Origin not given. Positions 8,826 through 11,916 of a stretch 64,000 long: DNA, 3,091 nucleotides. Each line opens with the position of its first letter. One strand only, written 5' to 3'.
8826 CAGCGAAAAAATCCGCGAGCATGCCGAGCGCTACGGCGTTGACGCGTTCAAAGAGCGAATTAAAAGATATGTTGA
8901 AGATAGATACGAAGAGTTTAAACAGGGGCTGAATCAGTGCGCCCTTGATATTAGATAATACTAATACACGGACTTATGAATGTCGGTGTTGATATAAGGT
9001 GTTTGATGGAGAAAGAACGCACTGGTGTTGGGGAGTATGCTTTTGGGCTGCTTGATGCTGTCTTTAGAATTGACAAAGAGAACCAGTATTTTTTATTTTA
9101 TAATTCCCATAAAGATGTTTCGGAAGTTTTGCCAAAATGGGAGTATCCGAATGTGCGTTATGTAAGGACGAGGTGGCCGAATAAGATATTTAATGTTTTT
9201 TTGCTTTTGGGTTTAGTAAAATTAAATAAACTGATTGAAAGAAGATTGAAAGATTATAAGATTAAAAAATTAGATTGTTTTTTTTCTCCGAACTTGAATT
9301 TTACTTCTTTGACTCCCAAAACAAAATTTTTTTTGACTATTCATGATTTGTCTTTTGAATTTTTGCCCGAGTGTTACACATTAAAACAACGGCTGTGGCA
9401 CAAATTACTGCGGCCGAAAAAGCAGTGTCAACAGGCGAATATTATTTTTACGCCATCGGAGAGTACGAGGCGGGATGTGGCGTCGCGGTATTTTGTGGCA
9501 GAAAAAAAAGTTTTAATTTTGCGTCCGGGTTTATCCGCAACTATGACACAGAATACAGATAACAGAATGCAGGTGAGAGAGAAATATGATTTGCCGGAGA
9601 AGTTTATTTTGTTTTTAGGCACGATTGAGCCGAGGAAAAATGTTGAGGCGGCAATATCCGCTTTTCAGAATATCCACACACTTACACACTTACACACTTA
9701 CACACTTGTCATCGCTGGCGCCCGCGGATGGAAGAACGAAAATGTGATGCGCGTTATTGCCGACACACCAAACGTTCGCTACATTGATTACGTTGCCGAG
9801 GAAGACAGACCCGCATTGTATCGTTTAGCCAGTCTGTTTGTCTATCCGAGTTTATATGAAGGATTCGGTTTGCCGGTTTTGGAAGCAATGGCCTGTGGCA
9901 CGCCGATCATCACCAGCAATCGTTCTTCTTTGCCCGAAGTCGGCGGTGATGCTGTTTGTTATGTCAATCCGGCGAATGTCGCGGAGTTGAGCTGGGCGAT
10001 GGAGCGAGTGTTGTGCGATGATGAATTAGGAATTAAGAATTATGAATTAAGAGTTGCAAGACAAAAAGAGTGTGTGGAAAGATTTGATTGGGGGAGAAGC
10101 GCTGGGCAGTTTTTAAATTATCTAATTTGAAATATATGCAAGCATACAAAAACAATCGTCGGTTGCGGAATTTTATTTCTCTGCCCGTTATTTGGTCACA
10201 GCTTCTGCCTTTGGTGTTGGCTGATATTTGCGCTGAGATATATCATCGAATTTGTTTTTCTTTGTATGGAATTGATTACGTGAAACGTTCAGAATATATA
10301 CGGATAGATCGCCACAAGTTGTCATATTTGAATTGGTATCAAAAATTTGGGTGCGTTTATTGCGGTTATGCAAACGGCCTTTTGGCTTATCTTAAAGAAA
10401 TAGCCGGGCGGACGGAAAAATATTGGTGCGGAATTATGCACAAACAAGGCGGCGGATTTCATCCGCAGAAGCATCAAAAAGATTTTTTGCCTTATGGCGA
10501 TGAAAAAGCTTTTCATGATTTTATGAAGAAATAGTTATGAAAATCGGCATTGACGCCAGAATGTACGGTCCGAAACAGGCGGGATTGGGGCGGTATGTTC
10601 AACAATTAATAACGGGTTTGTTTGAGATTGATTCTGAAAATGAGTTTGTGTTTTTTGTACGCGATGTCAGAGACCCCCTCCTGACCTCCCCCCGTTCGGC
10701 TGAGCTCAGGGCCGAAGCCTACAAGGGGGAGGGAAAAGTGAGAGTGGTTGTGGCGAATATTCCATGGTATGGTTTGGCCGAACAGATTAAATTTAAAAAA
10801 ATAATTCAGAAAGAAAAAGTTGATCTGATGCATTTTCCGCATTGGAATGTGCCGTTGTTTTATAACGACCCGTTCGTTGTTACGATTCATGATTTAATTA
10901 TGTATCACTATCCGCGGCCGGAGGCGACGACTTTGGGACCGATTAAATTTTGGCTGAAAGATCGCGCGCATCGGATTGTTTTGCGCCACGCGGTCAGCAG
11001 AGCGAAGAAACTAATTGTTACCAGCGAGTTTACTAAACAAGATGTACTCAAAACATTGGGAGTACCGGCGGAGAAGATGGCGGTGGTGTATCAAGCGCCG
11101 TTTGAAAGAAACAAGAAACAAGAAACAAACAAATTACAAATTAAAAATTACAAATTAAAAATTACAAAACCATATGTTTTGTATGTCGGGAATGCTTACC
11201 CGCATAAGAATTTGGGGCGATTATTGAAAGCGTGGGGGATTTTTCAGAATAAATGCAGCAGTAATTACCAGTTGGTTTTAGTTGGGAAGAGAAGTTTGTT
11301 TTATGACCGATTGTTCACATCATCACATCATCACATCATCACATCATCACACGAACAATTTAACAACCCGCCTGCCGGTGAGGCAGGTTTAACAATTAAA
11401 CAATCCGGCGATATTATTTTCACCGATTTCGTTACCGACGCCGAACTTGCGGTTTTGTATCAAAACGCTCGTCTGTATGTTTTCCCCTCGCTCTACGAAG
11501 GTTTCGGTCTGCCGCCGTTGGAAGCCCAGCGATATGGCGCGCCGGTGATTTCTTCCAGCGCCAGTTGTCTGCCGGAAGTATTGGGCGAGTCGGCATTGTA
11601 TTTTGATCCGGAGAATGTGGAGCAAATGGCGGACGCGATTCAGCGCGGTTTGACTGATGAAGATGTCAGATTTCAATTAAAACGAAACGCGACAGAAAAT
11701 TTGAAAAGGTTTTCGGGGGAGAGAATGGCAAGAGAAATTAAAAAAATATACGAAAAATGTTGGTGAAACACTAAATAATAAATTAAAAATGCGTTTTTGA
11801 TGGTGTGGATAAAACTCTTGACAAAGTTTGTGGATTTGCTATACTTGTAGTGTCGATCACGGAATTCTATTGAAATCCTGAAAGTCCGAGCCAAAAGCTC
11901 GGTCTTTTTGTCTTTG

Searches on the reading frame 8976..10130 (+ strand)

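Call 29: search_protein_families(library=pfam, proteins=[window:8976-10130:+])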
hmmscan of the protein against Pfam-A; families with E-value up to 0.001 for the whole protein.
window:8976-10130:+ (384 aa): 5 families
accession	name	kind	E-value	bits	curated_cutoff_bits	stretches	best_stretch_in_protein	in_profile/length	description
PF00534.26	Glycos_transf_1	-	2.9e-29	102.2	26.4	1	206-351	13-161/172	Glycosyl transferases group 1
PF13692.12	Glyco_trans_1_4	-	1.2e-26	94.1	27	1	209-348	2-142/142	Glycosyl transferases group 1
PF20706.3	GT4-conflict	-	1.6e-15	57.5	26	1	173-319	168-316/385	Family 4 Glycosyltransferase in conflict systems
PF13524.12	Glyco_trans_1_2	-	2e-07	31.5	25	1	235-351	8-117/144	Glycosyl transferase-like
PF13439.12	Glyco_transf_4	-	3.1e-06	27.8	28.5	1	63-185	44-165/170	Glycosyltransferase Family 4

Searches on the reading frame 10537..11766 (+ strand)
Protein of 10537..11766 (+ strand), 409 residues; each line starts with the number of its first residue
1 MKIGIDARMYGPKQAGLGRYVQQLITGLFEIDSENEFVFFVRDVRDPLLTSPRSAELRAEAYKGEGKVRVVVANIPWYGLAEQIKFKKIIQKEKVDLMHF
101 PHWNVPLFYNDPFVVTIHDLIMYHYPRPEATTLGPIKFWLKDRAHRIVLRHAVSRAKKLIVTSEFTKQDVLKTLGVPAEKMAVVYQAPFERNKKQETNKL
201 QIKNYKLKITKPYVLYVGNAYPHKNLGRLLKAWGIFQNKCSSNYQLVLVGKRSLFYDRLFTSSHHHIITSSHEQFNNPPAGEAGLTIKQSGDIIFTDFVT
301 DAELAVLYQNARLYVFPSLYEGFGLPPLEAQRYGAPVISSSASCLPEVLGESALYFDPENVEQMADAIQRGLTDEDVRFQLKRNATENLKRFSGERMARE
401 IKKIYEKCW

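Call 29: search_protein_families(library=pfam, proteins=[window:10537-11766:+])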
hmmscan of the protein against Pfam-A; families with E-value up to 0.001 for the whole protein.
window:10537-11766:+ (409 aa): 5 families
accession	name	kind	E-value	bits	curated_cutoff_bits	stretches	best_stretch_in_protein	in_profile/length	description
PF00534.26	Glycos_transf_1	-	6.7e-28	97.8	26.4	1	203-387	7-171/172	Glycosyl transferases group 1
PF13692.12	Glyco_trans_1_4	-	2.2e-23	83.5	27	1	212-374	2-142/142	Glycosyl transferases group 1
PF13439.12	Glyco_transf_4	-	5.1e-15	56.3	28.5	1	16-185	3-163/170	Glycosyltransferase Family 4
PF20706.3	GT4-conflict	-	4.4e-09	36.2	26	1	302-376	273-343/385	Family 4 Glycosyltransferase in conflict systems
PF13579.12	Glyco_trans_4_4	-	6.1e-09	36.9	29.7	1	16-185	2-156/158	Glycosyl transferase 4-like domain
